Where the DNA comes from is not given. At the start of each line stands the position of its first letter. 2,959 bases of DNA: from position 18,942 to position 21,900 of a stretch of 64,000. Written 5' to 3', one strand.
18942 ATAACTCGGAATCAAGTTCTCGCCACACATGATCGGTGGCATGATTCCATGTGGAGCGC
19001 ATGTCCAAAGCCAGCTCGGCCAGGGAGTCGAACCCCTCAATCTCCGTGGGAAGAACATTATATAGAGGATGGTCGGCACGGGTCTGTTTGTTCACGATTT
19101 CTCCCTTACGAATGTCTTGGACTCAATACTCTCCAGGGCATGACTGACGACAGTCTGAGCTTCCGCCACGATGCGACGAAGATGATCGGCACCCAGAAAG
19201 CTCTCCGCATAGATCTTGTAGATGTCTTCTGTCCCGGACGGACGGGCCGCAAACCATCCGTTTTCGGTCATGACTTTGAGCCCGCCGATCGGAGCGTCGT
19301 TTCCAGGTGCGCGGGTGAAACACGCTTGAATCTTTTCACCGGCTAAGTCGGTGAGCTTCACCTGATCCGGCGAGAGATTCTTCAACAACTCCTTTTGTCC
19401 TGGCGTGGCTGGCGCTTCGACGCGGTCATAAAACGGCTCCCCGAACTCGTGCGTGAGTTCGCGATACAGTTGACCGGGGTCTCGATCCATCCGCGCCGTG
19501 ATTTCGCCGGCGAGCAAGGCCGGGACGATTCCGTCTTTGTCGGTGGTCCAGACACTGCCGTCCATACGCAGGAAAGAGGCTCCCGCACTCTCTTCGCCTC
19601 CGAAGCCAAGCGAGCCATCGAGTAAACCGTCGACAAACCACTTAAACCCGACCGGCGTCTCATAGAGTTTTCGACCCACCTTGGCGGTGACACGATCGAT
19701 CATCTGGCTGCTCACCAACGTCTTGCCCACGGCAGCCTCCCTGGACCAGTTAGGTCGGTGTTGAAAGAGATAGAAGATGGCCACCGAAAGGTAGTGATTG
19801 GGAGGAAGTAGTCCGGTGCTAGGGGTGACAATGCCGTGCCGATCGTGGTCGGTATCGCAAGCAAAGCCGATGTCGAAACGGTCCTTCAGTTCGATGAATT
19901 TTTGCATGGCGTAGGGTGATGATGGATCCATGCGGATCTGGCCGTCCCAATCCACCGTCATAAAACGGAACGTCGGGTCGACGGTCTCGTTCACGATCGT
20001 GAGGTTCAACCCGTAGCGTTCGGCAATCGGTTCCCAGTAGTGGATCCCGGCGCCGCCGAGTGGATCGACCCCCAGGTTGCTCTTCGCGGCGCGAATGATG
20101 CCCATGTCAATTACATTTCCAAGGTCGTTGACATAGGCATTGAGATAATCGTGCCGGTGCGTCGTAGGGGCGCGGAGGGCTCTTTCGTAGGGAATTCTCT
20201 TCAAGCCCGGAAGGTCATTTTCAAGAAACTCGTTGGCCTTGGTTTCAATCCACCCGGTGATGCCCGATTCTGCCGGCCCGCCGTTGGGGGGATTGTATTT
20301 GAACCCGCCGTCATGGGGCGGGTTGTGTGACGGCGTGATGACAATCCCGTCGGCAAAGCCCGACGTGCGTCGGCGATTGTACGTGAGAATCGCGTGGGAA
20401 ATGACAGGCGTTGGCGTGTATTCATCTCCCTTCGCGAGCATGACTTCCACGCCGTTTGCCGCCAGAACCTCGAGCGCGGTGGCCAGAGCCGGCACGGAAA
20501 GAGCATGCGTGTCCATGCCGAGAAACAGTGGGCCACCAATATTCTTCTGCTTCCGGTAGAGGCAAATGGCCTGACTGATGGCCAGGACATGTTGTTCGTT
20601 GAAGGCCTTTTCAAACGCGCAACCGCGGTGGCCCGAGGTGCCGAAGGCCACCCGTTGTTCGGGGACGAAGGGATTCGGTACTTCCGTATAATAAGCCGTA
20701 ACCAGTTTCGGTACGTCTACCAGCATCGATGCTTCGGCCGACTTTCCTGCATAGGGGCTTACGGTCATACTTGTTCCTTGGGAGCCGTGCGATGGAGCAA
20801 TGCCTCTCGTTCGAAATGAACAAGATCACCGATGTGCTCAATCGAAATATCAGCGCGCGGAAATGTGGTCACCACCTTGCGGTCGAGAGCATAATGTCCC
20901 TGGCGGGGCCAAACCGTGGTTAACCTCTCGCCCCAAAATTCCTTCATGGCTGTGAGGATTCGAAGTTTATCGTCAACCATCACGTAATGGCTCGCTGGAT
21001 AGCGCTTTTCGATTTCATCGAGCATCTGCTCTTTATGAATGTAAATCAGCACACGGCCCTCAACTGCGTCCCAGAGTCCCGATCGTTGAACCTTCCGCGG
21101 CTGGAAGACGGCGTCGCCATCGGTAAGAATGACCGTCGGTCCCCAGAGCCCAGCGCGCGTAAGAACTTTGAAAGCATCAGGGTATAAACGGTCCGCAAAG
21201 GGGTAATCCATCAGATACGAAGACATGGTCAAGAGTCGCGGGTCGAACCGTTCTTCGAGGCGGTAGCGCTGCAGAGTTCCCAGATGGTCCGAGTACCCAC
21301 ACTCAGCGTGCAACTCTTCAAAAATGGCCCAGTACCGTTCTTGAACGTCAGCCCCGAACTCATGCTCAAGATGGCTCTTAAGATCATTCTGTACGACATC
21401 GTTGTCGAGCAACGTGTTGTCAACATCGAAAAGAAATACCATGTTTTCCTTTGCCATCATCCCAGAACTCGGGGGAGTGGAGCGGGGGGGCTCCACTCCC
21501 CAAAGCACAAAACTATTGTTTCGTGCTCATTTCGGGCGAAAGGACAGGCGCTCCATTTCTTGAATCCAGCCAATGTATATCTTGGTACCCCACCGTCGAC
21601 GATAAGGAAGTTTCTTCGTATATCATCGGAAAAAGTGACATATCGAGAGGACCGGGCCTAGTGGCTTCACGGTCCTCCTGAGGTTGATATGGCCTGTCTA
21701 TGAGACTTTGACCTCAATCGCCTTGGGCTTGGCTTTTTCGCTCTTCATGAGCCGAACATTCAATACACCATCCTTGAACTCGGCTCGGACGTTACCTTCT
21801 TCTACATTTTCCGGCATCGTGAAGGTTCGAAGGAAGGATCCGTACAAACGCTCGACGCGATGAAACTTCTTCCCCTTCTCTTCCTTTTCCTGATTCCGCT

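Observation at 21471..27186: Duplicated structured 5' leader (two conserved hairpins) in front of the HAD-pgm-glgP operon and the B12-radical SAM gene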

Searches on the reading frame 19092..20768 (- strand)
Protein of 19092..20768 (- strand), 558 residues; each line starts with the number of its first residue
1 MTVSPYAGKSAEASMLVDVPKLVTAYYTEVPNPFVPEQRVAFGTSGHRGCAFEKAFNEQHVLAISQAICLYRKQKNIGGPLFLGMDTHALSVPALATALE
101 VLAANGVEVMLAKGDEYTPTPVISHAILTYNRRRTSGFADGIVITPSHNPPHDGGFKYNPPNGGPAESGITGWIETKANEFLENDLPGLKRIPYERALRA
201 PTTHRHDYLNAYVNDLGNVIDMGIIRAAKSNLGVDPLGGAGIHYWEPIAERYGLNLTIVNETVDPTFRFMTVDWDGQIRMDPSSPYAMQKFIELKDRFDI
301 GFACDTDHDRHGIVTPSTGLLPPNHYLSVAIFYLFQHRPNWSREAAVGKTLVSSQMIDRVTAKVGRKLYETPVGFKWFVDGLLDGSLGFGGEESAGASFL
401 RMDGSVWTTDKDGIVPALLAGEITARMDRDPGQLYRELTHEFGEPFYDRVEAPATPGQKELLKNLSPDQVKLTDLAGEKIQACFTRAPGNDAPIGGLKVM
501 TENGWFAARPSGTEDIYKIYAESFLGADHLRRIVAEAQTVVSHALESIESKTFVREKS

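Call 11: search_protein_families(library=pfam, proteins=[window:19092-20768:-])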
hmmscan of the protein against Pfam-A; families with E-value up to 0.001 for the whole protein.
window:19092-20768:- (558 aa): 4 families
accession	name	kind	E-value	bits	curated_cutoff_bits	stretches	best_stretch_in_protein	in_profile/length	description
PF02878.22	PGM_PMM_I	-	1.2e-31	109.7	22.5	1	40-180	2-133/138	Phosphoglucomutase/phosphomannomutase, alpha/beta/alpha domain I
PF02880.22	PGM_PMM_III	-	8.8e-27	94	20.7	1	323-441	2-114/115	Phosphoglucomutase/phosphomannomutase, alpha/beta/alpha domain III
PF02879.22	PGM_PMM_II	-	2.4e-11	44.5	29.3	1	211-316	2-101/103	Phosphoglucomutase/phosphomannomutase, alpha/beta/alpha domain II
PF00408.26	PGM_PMM_IV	-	2.7e-07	31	23.1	1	491-536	20-64/68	Phosphoglucomutase/phosphomannomutase, C-terminal domain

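Call 15: find_encoding_contigs(protein=window:19092-20768:-, flank=10000, max_places=10)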
Protein window:19092-20768:- (558 aa): no gene with exactly this product is on record in the collection.

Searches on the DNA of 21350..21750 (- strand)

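Call 9: search_rna_families(source=window, start=21350, end=21750, threshold=evalue, max_evalue=10)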
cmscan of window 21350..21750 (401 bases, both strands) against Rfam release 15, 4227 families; matches with E-value up to 10: 3.
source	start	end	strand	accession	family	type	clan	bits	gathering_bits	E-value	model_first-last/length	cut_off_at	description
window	21465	21546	+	RF02937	Clostridiales-2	Gene; sRNA;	-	16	58.6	0.39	1-82/82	no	Clostridiales-2 RNA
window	21484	21508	+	RF01785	blv_FSE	Cis-reg; frameshift_element;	-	14.8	34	4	1-27/27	no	ribosomal frameshift site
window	21368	21578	+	RF01946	KCNQ1OT1_1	Gene; lncRNA;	-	9.4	70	0.2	269-464/464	no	KCNQ1 overlapping transcript 1 conserved region 1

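Call 57: search_dna_similar(query=window:21455-21560:-, collection=plasmids, mode=distant, max_evalue=0.01, max_rows=10)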
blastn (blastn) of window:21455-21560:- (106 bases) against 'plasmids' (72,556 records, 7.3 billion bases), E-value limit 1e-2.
No match.

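Call 58: search_dna_similar(query=window:21455-21560:-, collection=phages, mode=distant, max_evalue=0.01, max_rows=10)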
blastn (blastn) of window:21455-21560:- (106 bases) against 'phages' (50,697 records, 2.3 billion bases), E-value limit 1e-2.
No match.
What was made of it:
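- Tried and rejected: Plasmid and phage blastn: no match (calls 57, 58).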
